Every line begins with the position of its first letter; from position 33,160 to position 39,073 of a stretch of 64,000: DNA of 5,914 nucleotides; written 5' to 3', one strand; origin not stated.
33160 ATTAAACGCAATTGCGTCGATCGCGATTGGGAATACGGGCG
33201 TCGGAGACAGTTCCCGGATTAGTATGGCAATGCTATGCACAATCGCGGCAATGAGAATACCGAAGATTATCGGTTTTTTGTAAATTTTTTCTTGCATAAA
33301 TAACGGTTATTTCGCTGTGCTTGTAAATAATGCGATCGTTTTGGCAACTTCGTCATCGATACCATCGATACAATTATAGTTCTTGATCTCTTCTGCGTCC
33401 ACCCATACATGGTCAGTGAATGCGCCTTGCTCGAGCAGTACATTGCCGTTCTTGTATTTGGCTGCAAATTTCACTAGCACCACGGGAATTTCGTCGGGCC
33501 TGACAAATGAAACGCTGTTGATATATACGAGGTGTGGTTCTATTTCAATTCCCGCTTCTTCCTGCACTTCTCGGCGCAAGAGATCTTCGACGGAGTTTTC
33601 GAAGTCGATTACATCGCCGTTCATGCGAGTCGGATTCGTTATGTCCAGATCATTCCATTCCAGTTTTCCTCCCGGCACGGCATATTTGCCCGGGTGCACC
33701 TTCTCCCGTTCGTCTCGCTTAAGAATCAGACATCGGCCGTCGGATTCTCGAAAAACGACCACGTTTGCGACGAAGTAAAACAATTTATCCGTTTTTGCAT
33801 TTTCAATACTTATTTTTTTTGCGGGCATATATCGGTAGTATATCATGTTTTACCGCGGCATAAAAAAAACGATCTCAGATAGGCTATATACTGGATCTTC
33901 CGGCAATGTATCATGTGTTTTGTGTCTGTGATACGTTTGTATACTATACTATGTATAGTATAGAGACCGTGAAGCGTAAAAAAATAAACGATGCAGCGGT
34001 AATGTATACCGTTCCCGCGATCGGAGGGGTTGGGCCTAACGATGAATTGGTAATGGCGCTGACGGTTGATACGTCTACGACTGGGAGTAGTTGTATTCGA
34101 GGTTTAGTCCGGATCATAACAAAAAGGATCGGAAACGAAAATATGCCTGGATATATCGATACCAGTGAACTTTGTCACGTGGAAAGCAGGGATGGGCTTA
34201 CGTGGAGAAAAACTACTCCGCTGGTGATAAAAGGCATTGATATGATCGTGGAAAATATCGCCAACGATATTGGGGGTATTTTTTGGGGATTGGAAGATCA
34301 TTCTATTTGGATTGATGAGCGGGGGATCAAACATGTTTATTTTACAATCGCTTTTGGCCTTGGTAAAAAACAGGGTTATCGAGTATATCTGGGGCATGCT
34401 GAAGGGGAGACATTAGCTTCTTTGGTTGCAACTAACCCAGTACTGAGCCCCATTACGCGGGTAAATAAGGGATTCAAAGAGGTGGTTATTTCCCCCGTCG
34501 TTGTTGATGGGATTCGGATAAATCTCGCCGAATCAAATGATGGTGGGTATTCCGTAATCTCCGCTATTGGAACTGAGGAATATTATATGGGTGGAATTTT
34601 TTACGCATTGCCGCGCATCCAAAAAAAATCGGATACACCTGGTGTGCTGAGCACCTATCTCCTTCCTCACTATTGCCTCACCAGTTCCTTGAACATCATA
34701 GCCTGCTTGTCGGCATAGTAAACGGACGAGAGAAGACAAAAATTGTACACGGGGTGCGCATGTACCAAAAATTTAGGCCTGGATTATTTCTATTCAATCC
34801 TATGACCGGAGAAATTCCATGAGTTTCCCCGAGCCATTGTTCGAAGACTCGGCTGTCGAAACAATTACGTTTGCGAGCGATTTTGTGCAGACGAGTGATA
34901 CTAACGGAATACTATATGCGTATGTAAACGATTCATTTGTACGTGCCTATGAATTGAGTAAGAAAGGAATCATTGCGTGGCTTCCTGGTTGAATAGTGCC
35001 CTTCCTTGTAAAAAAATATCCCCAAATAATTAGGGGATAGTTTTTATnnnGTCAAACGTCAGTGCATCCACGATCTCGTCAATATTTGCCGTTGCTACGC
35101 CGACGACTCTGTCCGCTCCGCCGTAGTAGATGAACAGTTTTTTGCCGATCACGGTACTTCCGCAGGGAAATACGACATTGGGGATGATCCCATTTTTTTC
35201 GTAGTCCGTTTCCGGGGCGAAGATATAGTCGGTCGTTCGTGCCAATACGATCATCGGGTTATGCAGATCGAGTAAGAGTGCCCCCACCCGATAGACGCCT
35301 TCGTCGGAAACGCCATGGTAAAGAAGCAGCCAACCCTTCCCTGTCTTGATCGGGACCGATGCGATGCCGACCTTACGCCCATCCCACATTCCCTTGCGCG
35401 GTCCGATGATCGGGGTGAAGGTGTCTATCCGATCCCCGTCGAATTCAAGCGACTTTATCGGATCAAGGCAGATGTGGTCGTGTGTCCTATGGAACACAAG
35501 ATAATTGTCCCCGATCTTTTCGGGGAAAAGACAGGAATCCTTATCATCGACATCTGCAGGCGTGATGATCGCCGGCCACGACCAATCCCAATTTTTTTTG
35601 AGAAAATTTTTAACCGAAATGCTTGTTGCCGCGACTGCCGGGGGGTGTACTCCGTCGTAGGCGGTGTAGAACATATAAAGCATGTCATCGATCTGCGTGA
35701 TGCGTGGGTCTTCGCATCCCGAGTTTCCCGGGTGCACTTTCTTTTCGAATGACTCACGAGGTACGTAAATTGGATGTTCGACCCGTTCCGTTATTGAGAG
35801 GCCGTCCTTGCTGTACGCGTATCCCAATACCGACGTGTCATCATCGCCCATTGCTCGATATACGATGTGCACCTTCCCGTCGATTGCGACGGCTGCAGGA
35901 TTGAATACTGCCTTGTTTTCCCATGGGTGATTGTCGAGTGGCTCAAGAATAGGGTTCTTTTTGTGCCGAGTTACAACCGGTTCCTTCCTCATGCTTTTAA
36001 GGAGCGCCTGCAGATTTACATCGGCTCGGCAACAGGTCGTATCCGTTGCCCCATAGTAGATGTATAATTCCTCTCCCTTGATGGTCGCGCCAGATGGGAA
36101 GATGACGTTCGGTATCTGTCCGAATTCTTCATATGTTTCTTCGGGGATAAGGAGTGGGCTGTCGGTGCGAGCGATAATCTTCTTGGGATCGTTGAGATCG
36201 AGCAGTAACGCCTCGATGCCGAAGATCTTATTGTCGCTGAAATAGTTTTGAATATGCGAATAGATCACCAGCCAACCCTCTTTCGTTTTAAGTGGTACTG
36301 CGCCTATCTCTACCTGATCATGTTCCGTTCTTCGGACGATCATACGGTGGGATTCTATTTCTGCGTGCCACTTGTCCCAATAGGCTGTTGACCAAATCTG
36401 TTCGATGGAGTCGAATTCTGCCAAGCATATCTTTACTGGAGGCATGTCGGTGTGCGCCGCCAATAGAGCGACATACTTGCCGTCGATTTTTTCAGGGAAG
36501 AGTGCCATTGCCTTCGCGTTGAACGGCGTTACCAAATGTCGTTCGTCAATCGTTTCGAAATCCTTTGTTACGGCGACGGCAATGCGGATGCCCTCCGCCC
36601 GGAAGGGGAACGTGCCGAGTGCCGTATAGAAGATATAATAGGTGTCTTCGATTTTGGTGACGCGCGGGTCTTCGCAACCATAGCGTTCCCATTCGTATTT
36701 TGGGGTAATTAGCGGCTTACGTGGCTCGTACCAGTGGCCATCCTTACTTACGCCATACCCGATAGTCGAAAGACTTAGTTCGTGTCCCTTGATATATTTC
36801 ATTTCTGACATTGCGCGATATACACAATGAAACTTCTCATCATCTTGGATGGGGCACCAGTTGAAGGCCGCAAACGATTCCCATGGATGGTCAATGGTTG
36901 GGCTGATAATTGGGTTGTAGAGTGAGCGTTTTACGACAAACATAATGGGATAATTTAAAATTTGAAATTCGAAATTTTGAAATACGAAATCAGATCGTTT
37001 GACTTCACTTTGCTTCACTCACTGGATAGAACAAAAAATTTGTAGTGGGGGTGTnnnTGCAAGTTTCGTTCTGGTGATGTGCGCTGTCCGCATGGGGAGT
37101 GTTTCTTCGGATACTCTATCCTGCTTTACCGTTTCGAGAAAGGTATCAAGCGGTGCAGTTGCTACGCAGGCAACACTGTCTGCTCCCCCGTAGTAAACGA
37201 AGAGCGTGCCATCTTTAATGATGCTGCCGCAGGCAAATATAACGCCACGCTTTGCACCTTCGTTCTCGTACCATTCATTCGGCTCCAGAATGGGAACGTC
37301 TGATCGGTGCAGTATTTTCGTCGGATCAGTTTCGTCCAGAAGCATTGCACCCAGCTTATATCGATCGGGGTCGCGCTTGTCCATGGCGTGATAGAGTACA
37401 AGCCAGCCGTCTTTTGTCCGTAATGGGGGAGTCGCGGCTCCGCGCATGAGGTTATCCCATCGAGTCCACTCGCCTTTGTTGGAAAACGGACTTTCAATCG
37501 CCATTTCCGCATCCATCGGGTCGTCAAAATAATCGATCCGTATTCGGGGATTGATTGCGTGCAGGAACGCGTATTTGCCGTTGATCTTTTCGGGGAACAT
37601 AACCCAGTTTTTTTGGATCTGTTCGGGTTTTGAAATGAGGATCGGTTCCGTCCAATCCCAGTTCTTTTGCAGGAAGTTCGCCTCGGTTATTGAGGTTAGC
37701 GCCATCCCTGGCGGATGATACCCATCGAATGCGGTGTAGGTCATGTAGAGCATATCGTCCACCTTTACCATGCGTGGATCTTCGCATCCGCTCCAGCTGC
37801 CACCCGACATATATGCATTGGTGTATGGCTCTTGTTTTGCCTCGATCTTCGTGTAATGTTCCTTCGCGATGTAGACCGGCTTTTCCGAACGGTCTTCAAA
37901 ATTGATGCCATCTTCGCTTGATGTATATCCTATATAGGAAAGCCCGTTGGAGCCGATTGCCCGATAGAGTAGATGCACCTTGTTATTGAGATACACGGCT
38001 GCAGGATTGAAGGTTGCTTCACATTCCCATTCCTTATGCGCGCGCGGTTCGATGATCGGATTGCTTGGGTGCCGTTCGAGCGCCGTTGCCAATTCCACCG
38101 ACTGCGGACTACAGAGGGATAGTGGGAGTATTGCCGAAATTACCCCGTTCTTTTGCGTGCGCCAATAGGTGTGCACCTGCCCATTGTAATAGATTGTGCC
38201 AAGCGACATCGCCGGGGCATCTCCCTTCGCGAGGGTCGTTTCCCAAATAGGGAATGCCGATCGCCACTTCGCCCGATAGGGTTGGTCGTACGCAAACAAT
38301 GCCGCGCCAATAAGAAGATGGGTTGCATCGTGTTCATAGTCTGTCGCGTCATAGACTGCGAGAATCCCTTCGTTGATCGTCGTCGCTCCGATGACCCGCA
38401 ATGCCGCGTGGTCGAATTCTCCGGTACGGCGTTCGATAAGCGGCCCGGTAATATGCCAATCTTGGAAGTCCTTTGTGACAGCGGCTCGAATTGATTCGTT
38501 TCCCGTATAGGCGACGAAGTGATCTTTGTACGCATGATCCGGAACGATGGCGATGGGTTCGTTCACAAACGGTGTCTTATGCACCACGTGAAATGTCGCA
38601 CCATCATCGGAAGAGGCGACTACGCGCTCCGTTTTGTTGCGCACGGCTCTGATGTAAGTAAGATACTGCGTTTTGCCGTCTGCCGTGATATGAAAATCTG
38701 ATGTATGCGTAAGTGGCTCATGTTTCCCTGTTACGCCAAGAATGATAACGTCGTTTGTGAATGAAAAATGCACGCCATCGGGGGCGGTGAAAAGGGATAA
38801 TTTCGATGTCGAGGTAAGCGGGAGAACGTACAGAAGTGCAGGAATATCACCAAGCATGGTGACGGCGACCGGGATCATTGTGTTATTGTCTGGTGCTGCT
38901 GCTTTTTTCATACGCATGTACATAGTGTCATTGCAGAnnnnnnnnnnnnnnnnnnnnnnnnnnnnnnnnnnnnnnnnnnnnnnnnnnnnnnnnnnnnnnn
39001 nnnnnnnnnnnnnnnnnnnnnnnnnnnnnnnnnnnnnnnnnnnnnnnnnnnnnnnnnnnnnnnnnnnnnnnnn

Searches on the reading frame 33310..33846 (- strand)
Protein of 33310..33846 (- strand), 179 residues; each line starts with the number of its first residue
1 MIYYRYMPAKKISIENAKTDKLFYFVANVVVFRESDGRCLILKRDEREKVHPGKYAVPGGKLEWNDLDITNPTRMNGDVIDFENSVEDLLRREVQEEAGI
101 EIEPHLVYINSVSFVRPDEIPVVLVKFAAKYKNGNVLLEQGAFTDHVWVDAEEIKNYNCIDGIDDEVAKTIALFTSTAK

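Call 61: search_protein_families(library=pfam, proteins=[window:33310-33846:-], max_evalue=0.001)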
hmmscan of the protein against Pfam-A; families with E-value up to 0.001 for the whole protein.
window:33310-33846:- (179 aa): 1 family
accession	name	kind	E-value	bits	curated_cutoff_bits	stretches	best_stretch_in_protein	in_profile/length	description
PF00293.34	NUDIX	-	6.5e-11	42.8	21.1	1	28-156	7-119/134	NUDIX domain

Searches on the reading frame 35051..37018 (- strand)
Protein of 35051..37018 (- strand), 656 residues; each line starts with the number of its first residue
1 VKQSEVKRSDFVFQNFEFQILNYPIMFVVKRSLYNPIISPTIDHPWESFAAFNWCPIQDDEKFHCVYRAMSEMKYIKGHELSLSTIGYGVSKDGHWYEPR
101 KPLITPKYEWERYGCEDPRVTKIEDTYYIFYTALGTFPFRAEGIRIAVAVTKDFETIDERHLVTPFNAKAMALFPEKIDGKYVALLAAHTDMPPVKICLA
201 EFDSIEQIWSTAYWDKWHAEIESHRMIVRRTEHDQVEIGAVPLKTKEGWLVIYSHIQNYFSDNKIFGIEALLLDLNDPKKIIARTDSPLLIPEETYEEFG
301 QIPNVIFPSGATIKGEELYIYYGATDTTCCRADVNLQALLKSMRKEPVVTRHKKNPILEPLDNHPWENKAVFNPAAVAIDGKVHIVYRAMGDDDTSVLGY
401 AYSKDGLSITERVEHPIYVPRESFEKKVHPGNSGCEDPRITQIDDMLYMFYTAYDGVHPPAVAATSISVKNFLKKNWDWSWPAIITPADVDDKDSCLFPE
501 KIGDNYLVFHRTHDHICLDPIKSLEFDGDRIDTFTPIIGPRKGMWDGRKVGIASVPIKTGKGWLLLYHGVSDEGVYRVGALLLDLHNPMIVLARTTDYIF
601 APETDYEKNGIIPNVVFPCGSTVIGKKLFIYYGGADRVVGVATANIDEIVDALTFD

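Call 61: search_protein_families(library=pfam, proteins=[window:35051-37018:-], max_evalue=0.001)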
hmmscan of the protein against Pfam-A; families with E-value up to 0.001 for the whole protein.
window:35051-37018:- (656 aa): 1 family
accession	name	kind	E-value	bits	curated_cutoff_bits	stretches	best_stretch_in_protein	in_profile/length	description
PF04041.19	Glyco_hydro_130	-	4.1e-108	361.6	26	2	363-653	27-318/320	beta-1,4-mannooligosaccharide phosphorylase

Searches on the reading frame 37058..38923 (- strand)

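Call 61: search_protein_families(library=pfam, proteins=[window:37058-38923:-], max_evalue=0.001)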
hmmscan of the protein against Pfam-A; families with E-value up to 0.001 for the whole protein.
window:37058-38923:- (622 aa): 1 family
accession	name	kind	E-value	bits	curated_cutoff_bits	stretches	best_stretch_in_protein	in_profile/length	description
PF04041.19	Glyco_hydro_130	-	5.2e-49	167.3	26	1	282-600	2-319/320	beta-1,4-mannooligosaccharide phosphorylase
